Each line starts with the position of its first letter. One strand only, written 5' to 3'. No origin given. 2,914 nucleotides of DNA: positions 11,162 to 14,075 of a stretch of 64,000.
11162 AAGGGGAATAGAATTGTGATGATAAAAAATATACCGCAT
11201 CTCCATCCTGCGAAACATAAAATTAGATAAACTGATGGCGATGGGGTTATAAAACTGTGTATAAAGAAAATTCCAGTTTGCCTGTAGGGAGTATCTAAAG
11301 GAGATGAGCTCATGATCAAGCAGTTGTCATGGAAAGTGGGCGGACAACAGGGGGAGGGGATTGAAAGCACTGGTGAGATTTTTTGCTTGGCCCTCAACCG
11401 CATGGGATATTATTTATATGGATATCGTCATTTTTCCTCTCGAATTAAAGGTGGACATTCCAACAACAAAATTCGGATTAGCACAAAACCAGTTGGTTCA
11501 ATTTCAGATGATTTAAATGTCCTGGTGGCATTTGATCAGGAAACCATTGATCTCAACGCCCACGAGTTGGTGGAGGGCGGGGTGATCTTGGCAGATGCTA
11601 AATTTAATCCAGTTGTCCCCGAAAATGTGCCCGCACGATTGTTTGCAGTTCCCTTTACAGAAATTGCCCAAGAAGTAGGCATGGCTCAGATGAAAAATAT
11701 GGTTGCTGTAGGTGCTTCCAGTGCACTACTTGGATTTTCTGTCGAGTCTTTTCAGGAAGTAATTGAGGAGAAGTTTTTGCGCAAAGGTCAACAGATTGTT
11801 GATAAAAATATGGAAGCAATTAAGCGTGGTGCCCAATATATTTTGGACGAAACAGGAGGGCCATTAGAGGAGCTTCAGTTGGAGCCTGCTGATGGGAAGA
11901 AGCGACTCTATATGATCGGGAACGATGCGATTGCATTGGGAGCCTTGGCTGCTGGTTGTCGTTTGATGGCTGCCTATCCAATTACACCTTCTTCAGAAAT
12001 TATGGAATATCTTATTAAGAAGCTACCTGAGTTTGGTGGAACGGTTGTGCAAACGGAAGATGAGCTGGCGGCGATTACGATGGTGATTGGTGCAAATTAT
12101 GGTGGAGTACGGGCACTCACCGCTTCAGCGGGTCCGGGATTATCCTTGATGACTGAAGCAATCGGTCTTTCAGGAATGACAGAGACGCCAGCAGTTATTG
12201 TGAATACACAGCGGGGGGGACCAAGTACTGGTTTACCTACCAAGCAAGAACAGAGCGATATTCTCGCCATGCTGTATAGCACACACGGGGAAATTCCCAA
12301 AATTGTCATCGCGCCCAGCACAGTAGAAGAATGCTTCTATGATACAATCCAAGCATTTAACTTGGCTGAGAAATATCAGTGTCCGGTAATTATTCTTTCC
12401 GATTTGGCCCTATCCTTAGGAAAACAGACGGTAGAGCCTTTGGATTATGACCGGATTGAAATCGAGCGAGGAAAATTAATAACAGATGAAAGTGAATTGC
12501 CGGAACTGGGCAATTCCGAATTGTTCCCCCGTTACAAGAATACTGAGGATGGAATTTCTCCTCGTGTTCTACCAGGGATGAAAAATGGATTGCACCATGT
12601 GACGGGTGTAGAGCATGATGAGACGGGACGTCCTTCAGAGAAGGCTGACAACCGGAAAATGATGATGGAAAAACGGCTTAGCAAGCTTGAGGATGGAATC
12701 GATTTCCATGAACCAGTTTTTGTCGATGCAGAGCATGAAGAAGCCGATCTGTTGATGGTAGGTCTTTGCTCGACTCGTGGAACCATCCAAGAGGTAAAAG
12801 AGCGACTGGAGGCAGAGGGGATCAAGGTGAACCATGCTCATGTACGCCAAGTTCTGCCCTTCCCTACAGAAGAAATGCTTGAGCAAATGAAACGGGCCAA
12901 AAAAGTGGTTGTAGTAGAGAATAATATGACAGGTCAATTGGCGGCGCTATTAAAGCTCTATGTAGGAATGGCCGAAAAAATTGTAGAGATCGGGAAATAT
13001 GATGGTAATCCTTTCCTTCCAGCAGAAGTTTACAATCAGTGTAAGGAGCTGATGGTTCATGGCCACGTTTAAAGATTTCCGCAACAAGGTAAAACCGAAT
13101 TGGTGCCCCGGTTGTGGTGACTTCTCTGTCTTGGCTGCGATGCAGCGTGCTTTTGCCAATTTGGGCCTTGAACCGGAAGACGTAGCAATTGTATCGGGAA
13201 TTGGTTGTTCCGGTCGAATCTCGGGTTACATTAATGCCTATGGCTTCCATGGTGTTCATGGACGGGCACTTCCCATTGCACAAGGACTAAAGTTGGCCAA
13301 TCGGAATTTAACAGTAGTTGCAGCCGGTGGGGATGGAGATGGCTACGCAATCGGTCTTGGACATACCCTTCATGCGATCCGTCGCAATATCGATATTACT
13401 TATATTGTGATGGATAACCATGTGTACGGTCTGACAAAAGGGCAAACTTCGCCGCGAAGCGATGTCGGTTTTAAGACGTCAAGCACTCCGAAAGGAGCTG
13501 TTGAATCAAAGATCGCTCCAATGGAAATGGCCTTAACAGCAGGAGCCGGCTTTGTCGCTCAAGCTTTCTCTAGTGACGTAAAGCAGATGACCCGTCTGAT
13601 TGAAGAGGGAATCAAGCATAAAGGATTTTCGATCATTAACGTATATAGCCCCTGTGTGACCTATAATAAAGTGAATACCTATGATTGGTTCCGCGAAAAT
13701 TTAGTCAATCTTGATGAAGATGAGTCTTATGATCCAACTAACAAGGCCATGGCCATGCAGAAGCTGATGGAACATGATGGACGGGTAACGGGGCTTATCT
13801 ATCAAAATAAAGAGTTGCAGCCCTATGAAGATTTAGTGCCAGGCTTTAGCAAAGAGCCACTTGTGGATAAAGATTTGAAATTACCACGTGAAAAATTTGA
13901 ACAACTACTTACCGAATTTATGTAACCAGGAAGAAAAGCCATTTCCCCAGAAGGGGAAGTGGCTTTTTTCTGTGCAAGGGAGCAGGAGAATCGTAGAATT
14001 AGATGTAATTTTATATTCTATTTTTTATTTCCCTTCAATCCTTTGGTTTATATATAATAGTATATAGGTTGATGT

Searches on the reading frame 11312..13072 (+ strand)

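Call 35: search_protein_families(library=pfam, proteins=[window:11312-13072:+], max_evalue=0.001)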
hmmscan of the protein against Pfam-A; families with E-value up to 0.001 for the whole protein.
window:11312-13072:+ (586 aa): 4 families
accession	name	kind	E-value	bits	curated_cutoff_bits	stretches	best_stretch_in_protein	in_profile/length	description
PF01855.24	POR_N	-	3.5e-61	207.3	27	1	210-453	2-230/231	Pyruvate flavodoxin/ferredoxin oxidoreductase, thiamine diP-bdg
PF01558.24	POR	-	2.9e-43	148.4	27.4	1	14-175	2-173/173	Pyruvate ferredoxin/flavodoxin oxidoreductase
PF17147.9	PFOR_II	-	7.9e-11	42.7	27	1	478-565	1-94/102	Pyruvate:ferredoxin oxidoreductase core domain II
PF02780.25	Transketolase_C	-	8.9e-07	29.3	25.9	1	474-540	6-72/124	Transketolase, C-terminal domain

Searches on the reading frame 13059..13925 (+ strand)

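Call 35: search_protein_families(library=pfam, proteins=[window:13059-13925:+], max_evalue=0.001)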
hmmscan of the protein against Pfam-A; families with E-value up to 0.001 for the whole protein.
window:13059-13925:+ (288 aa): 2 families
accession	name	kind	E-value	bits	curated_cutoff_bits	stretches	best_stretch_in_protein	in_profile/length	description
PF02775.26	TPP_enzyme_C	-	2.1e-30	106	21.9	1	48-195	2-151/151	Thiamine pyrophosphate enzyme, C-terminal TPP binding domain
PF12367.13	PFO_beta_C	-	2.4e-25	88.8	24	1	199-264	1-65/66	Pyruvate ferredoxin oxidoreductase beta subunit C terminal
